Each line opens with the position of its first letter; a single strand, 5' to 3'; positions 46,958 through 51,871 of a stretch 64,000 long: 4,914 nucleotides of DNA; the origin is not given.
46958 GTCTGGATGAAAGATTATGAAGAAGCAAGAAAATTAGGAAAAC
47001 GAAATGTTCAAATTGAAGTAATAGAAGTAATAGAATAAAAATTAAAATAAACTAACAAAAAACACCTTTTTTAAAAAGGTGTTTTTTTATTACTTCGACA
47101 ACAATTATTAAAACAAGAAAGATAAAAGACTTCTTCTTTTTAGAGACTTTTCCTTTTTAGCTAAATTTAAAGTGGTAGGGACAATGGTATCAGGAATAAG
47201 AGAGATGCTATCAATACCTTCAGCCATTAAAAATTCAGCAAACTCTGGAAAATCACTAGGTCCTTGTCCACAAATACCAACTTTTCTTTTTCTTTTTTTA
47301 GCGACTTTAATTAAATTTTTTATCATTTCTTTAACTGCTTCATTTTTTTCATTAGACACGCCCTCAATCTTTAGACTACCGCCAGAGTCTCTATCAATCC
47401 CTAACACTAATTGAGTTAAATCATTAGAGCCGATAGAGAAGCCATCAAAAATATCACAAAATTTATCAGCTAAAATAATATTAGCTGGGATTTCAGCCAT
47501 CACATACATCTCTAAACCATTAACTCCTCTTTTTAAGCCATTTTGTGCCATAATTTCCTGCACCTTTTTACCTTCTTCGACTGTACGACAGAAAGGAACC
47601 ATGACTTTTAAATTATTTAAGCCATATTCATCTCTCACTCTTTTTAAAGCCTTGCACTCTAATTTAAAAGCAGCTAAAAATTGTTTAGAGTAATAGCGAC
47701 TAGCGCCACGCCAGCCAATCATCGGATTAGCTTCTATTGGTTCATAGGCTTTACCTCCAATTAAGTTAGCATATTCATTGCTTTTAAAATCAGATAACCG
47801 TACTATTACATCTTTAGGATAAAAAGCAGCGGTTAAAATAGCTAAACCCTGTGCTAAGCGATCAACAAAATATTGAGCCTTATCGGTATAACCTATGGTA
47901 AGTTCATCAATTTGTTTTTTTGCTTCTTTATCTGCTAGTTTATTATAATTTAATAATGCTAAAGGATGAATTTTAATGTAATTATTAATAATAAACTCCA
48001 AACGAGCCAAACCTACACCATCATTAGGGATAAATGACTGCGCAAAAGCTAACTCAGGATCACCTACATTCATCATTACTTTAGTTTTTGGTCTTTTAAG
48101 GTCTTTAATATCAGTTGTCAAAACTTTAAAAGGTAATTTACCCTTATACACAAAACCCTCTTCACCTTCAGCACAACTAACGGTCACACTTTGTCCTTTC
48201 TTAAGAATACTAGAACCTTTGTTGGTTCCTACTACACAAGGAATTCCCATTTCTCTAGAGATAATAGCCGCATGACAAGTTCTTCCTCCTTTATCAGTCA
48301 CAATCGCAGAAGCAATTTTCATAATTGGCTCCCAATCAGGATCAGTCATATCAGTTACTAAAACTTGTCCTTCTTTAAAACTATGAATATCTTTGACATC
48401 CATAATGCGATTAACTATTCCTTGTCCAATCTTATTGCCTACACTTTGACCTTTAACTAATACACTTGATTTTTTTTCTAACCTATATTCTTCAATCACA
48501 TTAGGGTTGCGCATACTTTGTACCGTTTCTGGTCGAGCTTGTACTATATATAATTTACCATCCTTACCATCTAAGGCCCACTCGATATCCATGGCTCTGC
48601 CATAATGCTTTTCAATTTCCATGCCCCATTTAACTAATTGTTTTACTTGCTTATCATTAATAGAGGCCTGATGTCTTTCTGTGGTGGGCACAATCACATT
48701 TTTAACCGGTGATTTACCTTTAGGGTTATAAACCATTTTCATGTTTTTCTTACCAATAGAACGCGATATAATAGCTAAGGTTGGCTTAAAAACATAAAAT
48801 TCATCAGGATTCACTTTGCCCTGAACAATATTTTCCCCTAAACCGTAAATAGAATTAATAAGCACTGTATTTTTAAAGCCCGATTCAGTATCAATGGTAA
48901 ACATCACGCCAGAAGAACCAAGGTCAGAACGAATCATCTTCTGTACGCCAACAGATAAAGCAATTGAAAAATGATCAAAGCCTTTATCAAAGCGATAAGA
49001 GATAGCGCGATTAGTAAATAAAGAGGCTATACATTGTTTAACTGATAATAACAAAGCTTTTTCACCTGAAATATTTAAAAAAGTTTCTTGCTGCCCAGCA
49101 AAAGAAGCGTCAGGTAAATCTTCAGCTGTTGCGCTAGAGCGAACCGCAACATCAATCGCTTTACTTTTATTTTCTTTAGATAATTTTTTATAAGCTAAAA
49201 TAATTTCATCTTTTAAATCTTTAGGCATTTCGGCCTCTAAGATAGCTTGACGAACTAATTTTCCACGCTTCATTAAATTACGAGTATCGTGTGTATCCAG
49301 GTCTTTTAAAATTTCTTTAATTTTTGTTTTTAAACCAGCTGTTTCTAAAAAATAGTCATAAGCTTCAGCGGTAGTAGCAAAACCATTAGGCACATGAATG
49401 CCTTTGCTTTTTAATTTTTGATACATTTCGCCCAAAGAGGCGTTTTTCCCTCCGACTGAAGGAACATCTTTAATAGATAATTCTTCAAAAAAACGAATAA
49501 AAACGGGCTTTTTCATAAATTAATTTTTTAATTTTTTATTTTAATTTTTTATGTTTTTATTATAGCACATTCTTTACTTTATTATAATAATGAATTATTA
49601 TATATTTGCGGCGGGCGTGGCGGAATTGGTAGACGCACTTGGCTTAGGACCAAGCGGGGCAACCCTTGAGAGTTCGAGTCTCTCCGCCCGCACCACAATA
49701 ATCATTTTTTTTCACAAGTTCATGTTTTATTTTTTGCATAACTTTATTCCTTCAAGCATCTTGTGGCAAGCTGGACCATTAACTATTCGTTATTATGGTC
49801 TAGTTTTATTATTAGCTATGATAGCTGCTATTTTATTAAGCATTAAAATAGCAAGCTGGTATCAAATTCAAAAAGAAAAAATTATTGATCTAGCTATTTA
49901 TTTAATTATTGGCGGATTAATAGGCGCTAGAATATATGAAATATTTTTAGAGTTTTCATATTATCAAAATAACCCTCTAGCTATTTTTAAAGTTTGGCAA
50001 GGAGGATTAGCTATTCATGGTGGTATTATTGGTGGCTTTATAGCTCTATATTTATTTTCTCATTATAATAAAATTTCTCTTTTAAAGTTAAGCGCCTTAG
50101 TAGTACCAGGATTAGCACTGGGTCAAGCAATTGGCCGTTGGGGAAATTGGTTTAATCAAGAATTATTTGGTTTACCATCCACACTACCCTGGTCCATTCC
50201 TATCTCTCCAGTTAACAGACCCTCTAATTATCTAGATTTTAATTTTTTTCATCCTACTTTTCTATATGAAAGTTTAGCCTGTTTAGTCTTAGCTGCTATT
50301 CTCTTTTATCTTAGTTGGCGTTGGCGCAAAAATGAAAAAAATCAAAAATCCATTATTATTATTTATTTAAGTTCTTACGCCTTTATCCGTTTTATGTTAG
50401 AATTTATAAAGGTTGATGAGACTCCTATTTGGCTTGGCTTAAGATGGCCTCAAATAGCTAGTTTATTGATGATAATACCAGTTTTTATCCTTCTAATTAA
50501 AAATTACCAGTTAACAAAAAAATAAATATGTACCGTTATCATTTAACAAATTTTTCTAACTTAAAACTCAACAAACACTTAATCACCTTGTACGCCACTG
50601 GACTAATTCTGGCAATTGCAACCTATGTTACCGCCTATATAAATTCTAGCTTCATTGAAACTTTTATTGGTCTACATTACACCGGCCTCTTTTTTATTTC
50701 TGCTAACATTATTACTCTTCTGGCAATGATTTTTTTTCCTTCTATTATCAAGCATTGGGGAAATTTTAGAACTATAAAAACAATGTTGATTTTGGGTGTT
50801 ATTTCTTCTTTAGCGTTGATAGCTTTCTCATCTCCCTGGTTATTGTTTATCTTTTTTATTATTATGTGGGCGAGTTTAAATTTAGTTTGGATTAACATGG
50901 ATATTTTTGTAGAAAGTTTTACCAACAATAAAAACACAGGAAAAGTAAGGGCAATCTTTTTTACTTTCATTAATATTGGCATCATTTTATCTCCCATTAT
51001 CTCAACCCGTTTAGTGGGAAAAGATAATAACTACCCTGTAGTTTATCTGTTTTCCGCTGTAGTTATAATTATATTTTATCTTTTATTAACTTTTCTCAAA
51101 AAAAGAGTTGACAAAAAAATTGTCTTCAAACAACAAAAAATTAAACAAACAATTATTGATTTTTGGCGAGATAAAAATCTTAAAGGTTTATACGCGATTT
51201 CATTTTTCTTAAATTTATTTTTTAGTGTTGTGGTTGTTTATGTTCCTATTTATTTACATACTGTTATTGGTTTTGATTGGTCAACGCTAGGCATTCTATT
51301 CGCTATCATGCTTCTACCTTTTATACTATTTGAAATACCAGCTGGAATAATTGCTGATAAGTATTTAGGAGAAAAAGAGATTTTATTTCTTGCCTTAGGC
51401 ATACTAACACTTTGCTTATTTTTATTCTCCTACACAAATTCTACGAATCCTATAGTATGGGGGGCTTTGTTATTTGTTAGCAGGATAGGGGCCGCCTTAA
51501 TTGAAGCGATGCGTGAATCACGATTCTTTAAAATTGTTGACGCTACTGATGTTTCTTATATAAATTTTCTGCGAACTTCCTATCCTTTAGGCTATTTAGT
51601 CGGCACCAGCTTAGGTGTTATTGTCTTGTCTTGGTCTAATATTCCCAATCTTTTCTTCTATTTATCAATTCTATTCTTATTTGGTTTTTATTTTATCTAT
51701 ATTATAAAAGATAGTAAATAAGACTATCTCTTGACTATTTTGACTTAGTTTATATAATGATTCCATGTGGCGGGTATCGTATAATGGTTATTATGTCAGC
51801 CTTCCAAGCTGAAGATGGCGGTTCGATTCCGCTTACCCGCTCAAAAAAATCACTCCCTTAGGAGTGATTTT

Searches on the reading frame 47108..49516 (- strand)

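Call 37: search_protein_families(library=pfam, proteins=[window:47108-49516:-], max_evalue=0.00001)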
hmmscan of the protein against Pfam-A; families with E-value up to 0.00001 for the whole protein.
window:47108-49516:- (802 aa): 3 families
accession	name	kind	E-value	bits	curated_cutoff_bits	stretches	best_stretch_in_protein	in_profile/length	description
PF01326.24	PPDK_N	-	3.3e-128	428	27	1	19-343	2-322/328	Pyruvate phosphate dikinase, AMP/ATP-binding domain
PF02896.24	PEP-utilizers_C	-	2.2e-54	185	22.8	1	476-787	18-290/293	PEP-utilising enzyme, PEP-binding domain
PF00391.29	PEP-utilizers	-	1.2e-25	89.3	23.1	1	380-451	1-72/72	PEP-utilising enzyme, mobile domain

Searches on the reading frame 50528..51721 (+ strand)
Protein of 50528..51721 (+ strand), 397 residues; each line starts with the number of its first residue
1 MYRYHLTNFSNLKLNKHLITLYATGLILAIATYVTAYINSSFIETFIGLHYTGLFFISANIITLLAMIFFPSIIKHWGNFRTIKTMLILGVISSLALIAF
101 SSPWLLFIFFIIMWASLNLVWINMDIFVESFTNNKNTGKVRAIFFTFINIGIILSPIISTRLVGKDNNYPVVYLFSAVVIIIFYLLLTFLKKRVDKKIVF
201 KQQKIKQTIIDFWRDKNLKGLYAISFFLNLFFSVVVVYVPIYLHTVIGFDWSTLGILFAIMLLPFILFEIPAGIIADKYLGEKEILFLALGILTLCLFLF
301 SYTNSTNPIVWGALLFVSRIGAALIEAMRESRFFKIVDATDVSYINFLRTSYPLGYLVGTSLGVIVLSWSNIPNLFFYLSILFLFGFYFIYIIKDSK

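Call 37: search_protein_families(library=pfam, proteins=[window:50528-51721:+], max_evalue=0.00001)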
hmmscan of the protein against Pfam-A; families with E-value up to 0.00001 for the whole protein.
window:50528-51721:+ (397 aa): 1 family
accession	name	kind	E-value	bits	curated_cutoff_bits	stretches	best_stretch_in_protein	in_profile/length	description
PF07690.21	MFS_1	-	1.3e-25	90.5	33.4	1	26-325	6-311/347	Major Facilitator Superfamily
